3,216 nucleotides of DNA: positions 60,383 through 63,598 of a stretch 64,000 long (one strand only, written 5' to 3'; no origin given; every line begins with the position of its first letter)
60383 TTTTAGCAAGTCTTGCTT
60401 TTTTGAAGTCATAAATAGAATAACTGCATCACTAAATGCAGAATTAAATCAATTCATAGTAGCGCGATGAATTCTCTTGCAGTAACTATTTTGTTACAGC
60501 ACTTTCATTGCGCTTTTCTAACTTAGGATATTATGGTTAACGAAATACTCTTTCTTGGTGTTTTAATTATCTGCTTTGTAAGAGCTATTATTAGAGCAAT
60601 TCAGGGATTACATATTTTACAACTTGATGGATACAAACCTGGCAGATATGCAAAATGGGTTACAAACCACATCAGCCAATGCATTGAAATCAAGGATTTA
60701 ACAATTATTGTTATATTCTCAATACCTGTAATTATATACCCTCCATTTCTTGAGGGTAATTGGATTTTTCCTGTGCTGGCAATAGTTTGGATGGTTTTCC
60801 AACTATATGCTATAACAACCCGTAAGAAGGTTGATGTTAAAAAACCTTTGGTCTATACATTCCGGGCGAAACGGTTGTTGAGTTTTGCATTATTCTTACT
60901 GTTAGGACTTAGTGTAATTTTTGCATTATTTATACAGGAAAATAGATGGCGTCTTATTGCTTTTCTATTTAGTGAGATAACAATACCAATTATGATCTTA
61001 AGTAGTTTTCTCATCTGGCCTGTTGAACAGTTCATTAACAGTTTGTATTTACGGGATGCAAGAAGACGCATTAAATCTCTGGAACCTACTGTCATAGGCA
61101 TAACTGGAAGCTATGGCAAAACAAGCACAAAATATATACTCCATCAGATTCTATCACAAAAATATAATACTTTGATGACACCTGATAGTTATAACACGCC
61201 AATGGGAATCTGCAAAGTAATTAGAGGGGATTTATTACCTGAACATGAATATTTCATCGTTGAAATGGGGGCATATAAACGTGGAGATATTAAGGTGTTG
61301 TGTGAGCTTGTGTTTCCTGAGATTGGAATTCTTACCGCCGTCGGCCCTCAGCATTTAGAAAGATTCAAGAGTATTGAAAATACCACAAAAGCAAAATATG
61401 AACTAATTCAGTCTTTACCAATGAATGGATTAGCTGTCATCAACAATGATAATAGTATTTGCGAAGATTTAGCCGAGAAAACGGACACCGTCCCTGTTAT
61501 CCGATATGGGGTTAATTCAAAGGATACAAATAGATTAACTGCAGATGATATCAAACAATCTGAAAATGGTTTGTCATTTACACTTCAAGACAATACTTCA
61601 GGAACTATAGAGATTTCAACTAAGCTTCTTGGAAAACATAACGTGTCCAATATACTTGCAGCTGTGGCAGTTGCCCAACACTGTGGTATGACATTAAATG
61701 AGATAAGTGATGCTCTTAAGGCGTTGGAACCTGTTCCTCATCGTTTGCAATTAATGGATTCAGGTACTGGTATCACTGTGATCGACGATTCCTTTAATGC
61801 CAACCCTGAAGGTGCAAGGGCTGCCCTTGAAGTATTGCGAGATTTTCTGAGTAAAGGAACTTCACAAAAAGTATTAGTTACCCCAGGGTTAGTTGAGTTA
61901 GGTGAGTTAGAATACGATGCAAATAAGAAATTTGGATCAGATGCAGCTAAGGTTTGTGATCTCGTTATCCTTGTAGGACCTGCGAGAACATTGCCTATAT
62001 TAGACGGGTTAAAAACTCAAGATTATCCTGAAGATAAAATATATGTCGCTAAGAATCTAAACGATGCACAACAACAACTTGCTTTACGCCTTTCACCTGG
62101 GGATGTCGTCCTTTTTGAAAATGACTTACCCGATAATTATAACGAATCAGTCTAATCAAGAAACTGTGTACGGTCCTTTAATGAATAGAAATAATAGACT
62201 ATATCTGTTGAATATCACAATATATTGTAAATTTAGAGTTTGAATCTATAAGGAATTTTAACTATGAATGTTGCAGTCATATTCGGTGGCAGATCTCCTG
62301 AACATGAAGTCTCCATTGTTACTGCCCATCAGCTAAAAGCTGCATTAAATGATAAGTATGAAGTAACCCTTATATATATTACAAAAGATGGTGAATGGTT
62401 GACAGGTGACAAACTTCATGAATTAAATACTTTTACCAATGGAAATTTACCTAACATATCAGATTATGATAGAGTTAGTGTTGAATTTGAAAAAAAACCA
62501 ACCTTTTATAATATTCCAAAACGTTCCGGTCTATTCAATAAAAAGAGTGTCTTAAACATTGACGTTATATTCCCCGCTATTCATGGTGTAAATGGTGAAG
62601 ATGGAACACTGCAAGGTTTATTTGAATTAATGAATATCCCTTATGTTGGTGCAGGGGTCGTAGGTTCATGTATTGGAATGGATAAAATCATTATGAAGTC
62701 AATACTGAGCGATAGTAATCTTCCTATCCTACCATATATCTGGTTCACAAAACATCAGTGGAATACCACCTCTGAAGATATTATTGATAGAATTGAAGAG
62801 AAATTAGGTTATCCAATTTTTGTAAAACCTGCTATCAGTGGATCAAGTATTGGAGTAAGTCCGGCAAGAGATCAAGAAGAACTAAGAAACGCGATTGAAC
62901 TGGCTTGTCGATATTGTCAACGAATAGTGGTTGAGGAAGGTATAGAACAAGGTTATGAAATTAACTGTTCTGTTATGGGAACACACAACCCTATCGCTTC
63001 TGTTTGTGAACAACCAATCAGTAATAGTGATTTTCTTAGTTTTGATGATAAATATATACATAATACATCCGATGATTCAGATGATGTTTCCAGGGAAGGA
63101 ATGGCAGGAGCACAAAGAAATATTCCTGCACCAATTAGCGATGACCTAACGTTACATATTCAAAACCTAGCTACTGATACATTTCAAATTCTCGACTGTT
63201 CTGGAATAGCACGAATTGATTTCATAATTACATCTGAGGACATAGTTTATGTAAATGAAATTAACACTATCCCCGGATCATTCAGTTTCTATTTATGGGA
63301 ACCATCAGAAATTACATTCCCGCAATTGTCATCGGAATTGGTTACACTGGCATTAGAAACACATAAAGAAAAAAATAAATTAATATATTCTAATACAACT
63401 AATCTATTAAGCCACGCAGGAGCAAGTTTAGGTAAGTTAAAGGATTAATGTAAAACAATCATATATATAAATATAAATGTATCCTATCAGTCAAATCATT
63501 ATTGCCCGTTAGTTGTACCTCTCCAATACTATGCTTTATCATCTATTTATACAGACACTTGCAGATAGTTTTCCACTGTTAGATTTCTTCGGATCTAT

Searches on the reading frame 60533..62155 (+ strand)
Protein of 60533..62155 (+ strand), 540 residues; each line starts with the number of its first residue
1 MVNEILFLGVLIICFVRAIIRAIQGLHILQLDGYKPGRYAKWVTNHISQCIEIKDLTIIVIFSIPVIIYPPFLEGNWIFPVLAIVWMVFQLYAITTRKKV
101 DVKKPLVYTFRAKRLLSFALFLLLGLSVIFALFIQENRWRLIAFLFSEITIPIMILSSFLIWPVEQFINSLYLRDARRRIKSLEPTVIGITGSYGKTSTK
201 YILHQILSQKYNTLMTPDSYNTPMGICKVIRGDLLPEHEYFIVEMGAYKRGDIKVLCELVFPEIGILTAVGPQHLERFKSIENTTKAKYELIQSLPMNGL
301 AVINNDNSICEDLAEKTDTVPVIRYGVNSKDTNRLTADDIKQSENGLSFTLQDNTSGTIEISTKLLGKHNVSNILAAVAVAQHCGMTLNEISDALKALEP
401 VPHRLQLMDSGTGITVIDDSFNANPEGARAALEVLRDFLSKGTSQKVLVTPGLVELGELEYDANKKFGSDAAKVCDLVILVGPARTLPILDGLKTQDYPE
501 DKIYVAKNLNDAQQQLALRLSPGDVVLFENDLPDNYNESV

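Call 6: search_protein_families(library=ncbifam, proteins=[window:60533-62155:+])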
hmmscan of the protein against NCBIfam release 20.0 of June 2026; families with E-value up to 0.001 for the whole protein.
window:60533-62155:+ (540 aa): 26 families (the best 25 are shown)
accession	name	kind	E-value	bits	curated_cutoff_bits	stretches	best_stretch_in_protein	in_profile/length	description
TIGR01143.1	murF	subfamily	3e-76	257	288.6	1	176-528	65-403/418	UDP-N-acetylmuramoyl-tripeptide--D-alanyl-D-alanine ligase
NF008896.0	PRK11929.1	equivalog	1.6e-58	198.4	1023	1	180-483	599-901/965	bifunctional UDP-N-acetylmuramoyl-L-alanyl-D-glutamate--2,6-diaminopimelate ligase MurE/UDP-N-acetylmuramoyl-tripeptide--D-alanyl-D-alanine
NF008041.0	PRK10773.1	equivalog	1e-51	176.1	551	1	185-482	100-392/453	UDP-N-acetylmuramoyl-tripeptide--D-alanyl-D-alanine ligase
NF008897.0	PRK11930.1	equivalog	4.7e-41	140.7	804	1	158-482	81-398/822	bifunctional UDP-N-acetylmuramoyl-tripeptide:D-alanyl-D-alanine ligase/alanine racemase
NF010693.0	PRK14093.1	equivalog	1.7e-40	139.1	544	1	176-485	102-411/479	UDP-N-acetylmuramoylalanyl-D-glutamyl-2,6-diaminopimelate--D-alanyl-D-alanine ligase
TIGR01087.1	murD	equivalog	8.7e-34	117.3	211.95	1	184-528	103-415/441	UDP-N-acetylmuramoyl-L-alanine--D-glutamate ligase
NF001126.0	PRK00139.1-4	equivalog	9.2e-31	106.9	373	1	263-441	195-368/486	UDP-N-acetylmuramoyl-L-alanyl-D-glutamate--2,6-diaminopimelate ligase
TIGR01082.1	murC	equivalog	1.9e-29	103.1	335.1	1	186-449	101-350/449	UDP-N-acetylmuramate--L-alanine ligase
TIGR01085.1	murE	subfamily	2.3e-26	92.7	257.3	1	263-441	179-354/472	UDP-N-acetylmuramyl-tripeptide synthetase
NF001124.0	PRK00139.1-2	equivalog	7.7e-25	87.6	476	1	263-480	200-410/500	UDP-N-acetylmuramoyl-L-alanyl-D-glutamate--2,6-diaminopimelate ligase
NF053645.1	pMurC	equivalog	3.7e-24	85.3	560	2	178-332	96-250/492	pseudomurein biosynthesis peptide ligase pMurC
NF001123.0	PRK00139.1-1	equivalog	1.7e-20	73.2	586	1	263-438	198-373/493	UDP-N-acetylmuramoyl-L-alanyl-D-glutamate--2,6-diaminopimelate ligase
NF010628.0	PRK14022.1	equivalog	3.8e-18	65.5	536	1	186-440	112-366/483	UDP-N-acetylmuramoyl-L-alanyl-D-glutamate--L-lysine ligase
TIGR01081.1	mpl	equivalog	6.9e-18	64.9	388.7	1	187-440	104-348/448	UDP-N-acetylmuramate:L-alanyl-gamma-D-glutamyl-meso-diaminopimelate ligase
NF053646.1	pMurD1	equivalog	1.2e-17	63.8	610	1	182-445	106-351/465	pseudomurein biosynthesis peptide ligase pMurD1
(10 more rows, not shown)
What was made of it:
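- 60533..62155 (+): murF. TIGR01143 matches at E=3e-76 (call 6).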

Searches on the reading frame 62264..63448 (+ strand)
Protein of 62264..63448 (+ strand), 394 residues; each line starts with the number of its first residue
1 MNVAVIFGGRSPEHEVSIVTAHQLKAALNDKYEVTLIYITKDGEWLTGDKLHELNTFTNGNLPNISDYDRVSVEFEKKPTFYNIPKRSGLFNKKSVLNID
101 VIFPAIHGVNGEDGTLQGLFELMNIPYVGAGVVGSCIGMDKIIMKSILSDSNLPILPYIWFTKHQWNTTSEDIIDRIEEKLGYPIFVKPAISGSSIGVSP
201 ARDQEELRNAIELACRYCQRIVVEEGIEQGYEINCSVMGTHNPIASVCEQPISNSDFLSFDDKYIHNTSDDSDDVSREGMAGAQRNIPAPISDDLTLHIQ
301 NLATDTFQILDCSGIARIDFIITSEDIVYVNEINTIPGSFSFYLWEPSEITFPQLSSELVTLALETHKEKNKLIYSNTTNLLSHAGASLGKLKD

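Call 6: search_protein_families(library=ncbifam, proteins=[window:62264-63448:+])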
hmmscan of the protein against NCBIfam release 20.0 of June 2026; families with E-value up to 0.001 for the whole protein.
window:62264-63448:+ (394 aa): 47 families (the best 25 are shown)
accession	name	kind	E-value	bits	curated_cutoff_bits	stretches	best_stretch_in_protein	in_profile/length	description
NF002528.0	PRK01966.1-4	subfamily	2.3e-102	342.6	262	1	2-370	6-365/366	D-alanine--D-alanine ligase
NF002526.0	PRK01966.1-2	equivalog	9.8e-100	333.9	449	1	2-375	5-359/362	D-alanine--D-alanine ligase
NF002525.0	PRK01966.1-1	equivalog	1.1e-86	291.1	457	1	2-373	5-360/364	D-alanine--D-alanine ligase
TIGR01205.1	D_ala_D_alaTIGR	subfamily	3.4e-86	289.1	245.65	1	3-363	2-317/318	D-alanine--D-alanine ligase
NF000091.3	D_ala_D_ser_VanG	exception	2.7e-68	230.3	495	1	2-340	2-316/344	D-alanine--D-serine ligase VanG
NF002527.0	PRK01966.1-3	equivalog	4.9e-68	229.8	310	1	1-365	3-326/332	D-alanine--D-alanine ligase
NF000207.3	D_ala_D_ser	equivalog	5.7e-65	219.7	520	1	2-341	2-313/342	D-alanine--D-serine ligase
NF002529.0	PRK01966.1-5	equivalog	7.9e-65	219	472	1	4-371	7-344/348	D-alanine--D-alanine ligase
NF011168.0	PRK14570.1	equivalog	8.9e-60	203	505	1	2-374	4-357/364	D-alanyl-alanine synthetase A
NF002378.0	PRK01372.1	subfamily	2e-58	197.5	243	2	97-341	57-275/305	D-alanine--D-alanine ligase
NF000206.1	D_ala_D_lac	equivalog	7.4e-57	192.9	550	1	1-364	4-341/342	D-alanine--(R)-lactate ligase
NF011171.0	PRK14573.1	equivalog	2.8e-52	177.7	1015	2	95-375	523-798/809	bifunctional UDP-N-acetylmuramate--L-alanine ligase/D-alanine--D-alanine ligase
NF000032.1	D_ala_D_ser_VanL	exception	1.6e-51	175.6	750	1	2-363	6-343/349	D-alanine--D-serine ligase VanL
NF012214.1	D_ala_D_ser_VanC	exception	5.7e-51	173.7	650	1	2-342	3-320/350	D-alanine--D-serine ligase VanC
NF011170.0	PRK14572.1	equivalog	6.5e-51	173.5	489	1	2-339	3-317/351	D-alanyl-alanine synthetase A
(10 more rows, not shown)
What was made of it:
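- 62264..63448 (+): ddl. NF002528 matches at E=2.3e-102, above the cutoff (call 6).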
